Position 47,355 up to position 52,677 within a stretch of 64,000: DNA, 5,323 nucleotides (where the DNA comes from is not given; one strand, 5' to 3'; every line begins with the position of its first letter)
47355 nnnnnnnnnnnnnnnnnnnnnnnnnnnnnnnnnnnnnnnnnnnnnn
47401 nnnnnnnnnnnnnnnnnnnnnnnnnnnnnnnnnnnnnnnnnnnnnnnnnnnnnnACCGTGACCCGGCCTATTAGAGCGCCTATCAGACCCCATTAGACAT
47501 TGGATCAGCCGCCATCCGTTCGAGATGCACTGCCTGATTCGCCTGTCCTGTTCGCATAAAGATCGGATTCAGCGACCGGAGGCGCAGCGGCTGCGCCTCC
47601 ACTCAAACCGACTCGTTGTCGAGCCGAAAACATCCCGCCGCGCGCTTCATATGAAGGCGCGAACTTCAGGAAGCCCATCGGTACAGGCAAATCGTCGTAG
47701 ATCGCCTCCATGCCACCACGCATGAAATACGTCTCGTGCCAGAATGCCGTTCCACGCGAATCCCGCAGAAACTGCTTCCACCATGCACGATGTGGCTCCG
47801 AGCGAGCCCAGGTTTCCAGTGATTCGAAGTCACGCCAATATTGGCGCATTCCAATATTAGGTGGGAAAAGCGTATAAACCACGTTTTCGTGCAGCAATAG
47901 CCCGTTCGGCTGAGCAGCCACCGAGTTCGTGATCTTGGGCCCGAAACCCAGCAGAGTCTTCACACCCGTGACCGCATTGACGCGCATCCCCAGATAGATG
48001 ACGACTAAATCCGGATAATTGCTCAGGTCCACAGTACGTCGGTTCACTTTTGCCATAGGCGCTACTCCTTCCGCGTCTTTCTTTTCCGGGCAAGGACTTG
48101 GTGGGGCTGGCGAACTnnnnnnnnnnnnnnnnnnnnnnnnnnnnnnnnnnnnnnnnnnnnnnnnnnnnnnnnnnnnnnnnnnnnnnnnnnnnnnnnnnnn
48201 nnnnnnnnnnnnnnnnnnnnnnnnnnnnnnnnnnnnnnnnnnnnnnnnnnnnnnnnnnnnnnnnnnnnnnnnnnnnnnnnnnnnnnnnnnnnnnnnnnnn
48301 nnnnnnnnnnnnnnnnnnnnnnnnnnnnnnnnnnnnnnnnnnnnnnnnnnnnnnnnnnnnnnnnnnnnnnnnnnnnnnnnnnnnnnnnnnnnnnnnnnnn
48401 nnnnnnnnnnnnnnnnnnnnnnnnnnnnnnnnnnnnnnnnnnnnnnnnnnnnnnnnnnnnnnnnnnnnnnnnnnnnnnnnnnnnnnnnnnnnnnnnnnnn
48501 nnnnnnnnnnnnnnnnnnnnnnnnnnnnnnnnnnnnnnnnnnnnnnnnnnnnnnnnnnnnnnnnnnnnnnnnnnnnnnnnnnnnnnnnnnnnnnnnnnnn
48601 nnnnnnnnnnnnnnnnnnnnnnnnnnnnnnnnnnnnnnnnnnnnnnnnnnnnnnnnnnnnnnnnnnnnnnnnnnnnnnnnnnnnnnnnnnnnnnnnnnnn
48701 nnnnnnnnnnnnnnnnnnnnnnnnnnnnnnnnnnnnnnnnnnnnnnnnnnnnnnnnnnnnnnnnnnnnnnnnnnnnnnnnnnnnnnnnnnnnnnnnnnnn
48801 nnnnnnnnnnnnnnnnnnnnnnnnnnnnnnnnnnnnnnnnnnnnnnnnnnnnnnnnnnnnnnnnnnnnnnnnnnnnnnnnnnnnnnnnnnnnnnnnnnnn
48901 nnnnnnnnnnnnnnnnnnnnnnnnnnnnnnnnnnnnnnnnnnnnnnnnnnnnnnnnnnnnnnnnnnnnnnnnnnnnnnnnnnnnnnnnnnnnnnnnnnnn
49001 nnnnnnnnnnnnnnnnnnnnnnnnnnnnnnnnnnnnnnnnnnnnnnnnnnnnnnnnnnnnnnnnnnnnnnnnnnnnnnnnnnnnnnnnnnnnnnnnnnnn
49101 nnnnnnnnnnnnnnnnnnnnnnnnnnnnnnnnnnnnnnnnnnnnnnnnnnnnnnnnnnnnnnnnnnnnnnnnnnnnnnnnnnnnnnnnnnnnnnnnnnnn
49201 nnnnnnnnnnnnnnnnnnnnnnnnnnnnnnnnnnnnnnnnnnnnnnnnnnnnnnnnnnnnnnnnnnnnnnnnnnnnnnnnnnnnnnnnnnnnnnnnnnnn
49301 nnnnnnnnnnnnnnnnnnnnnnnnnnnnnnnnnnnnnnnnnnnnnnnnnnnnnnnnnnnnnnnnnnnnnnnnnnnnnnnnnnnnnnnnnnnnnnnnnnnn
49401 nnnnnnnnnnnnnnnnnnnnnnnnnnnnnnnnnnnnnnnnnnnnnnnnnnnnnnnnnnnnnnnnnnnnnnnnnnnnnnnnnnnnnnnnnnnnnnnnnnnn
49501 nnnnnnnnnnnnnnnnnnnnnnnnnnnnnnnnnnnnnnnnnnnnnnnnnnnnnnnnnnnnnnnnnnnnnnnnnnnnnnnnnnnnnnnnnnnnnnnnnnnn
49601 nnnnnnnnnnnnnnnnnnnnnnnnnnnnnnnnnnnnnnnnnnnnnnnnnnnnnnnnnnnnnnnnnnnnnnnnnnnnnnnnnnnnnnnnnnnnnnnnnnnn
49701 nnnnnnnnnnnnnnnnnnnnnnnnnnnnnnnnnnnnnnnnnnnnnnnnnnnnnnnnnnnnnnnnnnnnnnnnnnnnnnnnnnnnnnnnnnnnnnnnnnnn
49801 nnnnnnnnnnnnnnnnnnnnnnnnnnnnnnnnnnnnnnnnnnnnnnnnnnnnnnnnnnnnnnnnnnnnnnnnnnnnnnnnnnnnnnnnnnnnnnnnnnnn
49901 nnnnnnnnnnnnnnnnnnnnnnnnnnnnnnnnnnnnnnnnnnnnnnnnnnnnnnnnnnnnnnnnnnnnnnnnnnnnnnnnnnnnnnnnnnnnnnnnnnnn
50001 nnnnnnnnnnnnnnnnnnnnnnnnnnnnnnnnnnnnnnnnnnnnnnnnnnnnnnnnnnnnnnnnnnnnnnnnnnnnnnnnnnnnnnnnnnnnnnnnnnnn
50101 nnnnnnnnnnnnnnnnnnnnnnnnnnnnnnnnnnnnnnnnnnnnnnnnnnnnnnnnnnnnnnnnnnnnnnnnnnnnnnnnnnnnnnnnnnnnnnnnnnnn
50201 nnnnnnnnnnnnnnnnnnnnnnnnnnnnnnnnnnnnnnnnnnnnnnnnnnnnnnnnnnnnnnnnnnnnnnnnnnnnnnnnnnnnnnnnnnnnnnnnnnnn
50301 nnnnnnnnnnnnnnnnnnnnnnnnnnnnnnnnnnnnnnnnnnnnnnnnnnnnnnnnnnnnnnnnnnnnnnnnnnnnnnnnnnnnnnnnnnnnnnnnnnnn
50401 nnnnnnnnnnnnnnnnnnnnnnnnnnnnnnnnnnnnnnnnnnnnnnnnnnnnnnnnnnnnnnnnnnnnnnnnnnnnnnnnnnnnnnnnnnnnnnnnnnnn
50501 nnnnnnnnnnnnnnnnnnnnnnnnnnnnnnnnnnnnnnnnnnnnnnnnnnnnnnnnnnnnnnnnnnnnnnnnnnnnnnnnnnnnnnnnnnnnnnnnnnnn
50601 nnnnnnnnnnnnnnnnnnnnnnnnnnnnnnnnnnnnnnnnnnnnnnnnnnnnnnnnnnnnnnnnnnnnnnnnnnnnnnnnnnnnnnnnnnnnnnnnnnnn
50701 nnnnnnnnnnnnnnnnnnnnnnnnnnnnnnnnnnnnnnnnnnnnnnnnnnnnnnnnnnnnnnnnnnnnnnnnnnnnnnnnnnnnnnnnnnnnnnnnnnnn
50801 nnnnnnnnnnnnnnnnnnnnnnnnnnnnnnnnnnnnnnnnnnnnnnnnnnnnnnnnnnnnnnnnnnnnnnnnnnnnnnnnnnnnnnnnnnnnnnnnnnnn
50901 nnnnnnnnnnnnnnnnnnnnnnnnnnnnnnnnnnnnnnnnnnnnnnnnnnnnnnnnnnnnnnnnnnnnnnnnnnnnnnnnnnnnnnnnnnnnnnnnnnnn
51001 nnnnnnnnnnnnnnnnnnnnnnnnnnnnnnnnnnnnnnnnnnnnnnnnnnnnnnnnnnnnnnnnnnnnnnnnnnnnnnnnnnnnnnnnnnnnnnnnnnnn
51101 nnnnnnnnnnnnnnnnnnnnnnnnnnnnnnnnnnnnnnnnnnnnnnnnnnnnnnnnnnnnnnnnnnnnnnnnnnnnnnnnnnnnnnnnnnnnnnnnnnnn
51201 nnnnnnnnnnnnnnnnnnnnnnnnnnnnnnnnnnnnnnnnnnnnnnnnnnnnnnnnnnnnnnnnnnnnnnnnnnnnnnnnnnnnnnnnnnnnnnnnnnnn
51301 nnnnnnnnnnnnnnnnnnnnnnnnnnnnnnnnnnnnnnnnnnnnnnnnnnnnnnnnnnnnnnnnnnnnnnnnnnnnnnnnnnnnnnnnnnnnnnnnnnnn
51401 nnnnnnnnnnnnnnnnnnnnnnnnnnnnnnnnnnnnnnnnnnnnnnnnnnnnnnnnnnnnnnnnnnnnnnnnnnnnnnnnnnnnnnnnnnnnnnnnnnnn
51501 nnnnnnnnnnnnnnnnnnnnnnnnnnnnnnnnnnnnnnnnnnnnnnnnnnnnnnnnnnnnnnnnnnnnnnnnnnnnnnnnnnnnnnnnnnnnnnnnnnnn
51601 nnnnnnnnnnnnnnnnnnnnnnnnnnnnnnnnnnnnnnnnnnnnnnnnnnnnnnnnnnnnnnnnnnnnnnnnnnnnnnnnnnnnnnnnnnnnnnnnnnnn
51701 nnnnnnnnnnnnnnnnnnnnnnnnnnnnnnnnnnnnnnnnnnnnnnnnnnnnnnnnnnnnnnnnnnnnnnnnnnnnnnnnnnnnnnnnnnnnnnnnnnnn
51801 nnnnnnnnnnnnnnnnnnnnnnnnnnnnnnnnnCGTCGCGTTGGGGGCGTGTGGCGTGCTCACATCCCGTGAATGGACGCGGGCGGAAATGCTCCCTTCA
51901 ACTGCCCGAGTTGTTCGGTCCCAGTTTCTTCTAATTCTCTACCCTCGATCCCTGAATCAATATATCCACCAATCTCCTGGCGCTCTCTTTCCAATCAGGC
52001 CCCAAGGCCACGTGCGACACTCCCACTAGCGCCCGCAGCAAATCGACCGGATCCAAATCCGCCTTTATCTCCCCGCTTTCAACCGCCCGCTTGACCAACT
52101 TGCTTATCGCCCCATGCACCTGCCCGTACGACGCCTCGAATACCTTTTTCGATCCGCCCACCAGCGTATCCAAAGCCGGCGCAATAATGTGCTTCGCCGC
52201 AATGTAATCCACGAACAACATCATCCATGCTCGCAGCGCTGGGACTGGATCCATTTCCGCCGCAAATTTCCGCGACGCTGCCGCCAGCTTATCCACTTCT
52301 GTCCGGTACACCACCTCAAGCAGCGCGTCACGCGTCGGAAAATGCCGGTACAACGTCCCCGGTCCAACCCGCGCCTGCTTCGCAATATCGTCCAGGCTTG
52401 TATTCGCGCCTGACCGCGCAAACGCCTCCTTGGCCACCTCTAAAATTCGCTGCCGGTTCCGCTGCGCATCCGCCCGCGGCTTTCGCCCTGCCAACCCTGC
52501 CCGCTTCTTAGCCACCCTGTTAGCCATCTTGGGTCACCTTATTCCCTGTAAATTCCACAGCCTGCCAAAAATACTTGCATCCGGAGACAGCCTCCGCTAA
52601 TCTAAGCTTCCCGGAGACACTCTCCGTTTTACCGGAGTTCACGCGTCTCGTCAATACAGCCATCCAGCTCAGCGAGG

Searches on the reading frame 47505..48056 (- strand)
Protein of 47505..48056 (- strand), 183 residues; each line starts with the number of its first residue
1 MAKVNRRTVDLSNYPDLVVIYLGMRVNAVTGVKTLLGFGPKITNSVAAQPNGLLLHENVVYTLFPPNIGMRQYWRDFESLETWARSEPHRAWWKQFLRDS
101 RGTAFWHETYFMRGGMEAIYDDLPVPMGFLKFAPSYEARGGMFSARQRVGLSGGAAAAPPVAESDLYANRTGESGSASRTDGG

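Call 21: search_protein_families(library=pfam, proteins=[window:47505-48056:-], max_evalue=0.01)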
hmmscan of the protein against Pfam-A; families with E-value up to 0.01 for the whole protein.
window:47505-48056:- (183 aa): 2 families
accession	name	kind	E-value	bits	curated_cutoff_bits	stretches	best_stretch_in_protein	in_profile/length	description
PF13826.12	Monooxy_af470-like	-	2.3e-23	83.2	25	1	17-128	1-117/118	Monooxygenase af470-like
PF13816.12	Dehydratase_hem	-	0.00014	21.8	25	1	72-113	56-97/310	Haem-containing dehydratase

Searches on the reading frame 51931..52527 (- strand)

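Call 21: search_protein_families(library=pfam, proteins=[window:51931-52527:-], max_evalue=0.01)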
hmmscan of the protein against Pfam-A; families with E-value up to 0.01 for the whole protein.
window:51931-52527:- (198 aa): 4 families
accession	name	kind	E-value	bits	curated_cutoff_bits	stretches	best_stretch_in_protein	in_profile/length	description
PF00440.29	TetR_N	-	3.4e-13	49.6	24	1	28-71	1-45/47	Bacterial regulatory proteins, tetR family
PF21597.2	TetR_C_43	-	1.5e-12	48.1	27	1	93-193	1-102/105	Transcriptional regulator SbtR-like, C-terminal domain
PF16859.10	TetR_C_11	-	8.5e-05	23.3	32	1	133-173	52-92/113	Tetracyclin repressor-like, C-terminal domain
PF16925.10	TetR_C_13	-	0.0019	19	27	1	122-172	37-87/109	Tetracyclin repressor-like, C-terminal domain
